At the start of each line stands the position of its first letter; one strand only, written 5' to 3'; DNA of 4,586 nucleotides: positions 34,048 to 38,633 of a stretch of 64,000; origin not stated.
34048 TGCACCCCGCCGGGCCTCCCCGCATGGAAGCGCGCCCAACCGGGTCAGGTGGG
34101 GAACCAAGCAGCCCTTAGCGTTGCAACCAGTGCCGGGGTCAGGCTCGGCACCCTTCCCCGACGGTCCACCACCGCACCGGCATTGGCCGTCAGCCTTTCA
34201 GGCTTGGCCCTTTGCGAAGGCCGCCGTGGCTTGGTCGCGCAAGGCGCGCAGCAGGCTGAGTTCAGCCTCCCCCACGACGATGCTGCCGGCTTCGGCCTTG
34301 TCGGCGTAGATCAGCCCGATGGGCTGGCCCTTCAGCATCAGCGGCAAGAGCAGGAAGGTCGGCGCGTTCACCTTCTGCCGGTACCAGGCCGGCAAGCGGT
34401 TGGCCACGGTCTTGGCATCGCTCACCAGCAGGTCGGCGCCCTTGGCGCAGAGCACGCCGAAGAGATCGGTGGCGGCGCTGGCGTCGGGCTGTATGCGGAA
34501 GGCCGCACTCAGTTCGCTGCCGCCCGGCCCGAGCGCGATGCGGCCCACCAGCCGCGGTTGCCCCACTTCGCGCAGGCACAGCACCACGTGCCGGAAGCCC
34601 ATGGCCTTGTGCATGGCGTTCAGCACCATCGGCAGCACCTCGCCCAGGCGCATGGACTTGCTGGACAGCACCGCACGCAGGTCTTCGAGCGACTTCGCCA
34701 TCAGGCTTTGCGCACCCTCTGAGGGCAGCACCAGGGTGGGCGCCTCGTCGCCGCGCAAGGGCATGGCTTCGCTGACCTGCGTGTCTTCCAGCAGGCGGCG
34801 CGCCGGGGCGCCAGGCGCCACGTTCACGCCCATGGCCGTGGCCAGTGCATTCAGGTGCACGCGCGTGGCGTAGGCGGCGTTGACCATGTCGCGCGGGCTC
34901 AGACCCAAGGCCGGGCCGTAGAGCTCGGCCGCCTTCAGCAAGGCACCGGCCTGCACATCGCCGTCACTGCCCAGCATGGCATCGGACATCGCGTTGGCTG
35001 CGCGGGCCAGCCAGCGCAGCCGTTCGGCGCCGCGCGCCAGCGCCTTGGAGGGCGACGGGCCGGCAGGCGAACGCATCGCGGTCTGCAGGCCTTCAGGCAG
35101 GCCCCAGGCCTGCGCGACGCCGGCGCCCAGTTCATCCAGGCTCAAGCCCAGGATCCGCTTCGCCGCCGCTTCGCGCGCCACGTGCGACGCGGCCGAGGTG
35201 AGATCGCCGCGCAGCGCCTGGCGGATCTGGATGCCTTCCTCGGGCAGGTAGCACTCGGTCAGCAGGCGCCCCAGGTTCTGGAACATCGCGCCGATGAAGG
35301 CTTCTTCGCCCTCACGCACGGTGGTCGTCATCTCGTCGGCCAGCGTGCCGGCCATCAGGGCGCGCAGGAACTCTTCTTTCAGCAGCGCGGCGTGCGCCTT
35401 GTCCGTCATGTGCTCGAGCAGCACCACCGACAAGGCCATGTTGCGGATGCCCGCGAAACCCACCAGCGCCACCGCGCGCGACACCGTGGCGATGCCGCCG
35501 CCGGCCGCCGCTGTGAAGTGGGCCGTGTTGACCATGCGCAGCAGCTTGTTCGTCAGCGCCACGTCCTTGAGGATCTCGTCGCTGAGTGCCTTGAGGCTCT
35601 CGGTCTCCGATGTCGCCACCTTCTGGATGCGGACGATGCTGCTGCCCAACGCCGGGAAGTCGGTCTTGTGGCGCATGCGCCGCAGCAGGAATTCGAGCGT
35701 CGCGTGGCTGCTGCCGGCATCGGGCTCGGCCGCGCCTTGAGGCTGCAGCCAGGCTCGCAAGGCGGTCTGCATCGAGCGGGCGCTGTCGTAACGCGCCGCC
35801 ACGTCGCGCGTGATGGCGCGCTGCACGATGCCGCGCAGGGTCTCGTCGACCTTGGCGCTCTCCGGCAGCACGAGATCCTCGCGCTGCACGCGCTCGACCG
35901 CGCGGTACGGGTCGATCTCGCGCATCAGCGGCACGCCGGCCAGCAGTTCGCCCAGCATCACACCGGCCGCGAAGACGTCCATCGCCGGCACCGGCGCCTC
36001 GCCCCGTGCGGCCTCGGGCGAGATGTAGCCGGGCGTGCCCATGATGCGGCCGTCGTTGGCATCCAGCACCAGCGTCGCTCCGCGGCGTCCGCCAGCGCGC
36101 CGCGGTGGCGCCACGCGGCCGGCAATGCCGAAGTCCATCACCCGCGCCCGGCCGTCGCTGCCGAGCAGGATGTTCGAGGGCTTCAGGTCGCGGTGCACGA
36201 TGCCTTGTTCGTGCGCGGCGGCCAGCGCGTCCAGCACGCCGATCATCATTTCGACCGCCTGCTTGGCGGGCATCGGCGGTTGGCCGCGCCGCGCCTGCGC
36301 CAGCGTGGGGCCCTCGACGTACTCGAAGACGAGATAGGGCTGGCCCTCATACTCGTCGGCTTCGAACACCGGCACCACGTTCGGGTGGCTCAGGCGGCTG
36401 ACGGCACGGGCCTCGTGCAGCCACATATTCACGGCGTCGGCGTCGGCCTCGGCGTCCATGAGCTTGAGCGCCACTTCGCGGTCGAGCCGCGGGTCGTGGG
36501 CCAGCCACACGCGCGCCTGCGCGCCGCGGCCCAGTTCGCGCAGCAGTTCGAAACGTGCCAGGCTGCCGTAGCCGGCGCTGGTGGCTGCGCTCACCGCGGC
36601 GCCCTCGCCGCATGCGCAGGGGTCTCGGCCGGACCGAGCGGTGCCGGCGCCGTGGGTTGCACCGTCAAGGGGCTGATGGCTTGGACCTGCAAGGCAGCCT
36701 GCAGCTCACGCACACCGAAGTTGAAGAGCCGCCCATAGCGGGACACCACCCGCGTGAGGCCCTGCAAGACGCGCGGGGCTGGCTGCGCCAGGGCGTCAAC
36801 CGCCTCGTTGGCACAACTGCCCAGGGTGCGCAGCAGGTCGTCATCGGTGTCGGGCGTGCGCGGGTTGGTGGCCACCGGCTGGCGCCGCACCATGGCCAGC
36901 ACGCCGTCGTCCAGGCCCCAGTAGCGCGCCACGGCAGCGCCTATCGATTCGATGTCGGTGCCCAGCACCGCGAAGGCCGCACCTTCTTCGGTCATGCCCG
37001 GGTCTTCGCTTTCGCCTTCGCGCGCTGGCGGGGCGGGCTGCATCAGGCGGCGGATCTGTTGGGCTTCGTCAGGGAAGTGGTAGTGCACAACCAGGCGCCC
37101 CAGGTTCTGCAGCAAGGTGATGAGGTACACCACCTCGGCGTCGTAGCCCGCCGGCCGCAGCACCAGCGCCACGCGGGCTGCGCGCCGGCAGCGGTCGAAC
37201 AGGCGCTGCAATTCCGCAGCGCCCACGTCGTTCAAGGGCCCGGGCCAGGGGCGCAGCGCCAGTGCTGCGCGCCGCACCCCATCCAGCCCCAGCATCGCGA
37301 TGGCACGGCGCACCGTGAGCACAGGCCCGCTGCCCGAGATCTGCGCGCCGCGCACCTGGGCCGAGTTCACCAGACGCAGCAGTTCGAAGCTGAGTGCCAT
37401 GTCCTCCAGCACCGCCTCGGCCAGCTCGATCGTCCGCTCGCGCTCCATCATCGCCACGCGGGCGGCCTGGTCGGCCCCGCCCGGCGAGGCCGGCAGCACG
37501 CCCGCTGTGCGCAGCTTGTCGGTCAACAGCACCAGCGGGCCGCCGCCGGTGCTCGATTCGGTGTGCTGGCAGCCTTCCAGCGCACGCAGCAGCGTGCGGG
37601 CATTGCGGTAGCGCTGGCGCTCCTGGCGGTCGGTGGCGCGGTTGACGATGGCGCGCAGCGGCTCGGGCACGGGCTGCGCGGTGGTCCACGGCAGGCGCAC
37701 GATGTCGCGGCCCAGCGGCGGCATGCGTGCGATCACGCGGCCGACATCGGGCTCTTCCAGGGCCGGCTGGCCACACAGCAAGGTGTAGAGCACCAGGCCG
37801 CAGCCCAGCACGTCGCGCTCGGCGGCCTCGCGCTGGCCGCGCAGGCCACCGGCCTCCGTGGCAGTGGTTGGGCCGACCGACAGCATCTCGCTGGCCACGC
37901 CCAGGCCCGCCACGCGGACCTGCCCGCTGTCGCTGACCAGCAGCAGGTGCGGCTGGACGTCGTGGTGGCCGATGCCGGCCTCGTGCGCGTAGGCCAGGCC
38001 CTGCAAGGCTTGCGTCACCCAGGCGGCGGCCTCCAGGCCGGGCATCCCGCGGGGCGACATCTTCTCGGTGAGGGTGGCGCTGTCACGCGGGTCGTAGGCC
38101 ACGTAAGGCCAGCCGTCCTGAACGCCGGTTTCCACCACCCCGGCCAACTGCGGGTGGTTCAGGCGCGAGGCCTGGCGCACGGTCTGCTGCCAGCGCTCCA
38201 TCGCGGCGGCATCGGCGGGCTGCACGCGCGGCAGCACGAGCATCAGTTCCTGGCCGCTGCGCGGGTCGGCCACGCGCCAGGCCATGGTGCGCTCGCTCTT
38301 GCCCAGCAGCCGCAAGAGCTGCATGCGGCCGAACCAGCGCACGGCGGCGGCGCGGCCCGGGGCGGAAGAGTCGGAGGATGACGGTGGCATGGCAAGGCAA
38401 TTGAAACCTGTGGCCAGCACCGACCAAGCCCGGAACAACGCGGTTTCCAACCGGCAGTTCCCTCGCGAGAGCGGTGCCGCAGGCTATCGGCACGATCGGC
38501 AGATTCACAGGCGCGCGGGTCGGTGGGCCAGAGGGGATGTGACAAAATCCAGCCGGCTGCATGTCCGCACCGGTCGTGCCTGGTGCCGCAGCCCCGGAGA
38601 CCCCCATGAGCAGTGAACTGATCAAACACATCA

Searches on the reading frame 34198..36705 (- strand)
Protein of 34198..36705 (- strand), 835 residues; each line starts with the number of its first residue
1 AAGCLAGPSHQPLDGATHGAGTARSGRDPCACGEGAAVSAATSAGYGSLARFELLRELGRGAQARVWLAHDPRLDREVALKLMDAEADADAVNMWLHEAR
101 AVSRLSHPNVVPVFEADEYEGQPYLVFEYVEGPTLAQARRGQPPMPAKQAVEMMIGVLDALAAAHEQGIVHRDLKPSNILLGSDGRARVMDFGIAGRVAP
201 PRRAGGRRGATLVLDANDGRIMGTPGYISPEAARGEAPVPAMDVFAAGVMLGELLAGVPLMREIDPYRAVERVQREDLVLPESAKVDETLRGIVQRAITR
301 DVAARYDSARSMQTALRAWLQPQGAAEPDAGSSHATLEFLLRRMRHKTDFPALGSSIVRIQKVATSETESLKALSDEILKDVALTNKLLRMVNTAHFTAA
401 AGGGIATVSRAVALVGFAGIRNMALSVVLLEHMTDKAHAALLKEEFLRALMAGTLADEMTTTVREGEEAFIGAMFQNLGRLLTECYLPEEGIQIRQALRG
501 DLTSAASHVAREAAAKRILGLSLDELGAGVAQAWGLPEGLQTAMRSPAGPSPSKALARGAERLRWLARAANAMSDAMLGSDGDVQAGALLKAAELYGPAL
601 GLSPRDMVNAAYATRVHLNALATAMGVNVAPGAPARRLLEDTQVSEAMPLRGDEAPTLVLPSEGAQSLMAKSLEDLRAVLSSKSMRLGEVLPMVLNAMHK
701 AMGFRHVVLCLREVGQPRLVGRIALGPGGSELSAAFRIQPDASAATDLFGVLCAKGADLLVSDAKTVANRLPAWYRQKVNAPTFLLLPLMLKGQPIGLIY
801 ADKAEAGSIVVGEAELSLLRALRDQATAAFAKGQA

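Call 51: search_protein_families(library=pfam, proteins=[window:34198-36705:-], max_evalue=0.00001)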
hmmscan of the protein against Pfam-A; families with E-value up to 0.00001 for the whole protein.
window:34198-36705:- (835 aa): 5 families
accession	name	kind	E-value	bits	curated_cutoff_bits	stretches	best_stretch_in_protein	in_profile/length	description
PF00069.31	Pkinase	-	3.2e-40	138.6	31.7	1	52-310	1-256/263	Protein kinase domain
PF08668.18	HDOD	-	2e-29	102.9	22.9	1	351-545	2-191/196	HDOD domain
PF07714.23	PK_Tyr_Ser-Thr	-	1e-24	87.7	23.1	1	53-306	2-249/258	Protein tyrosine and serine/threonine kinase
PF03109.22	ABC1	-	1.7e-06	27.8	22.9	1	85-203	110-222/244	ABC1 atypical kinase-like domain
PF01636.29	APH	-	8.6e-06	26.1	23.2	0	56-165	3-108/239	Phosphotransferase enzyme family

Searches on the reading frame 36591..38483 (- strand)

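Call 51: search_protein_families(library=pfam, proteins=[window:36591-38483:-], max_evalue=0.00001)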
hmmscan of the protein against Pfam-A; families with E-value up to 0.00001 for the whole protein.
window:36591-38483:- (630 aa): 2 families
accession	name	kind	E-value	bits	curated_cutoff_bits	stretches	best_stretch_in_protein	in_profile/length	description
PF08668.18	HDOD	-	1.8e-18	67.2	22.9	1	330-535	1-193/196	HDOD domain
PF00069.31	Pkinase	-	3e-11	43.7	31.7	1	103-293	50-253/263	Protein kinase domain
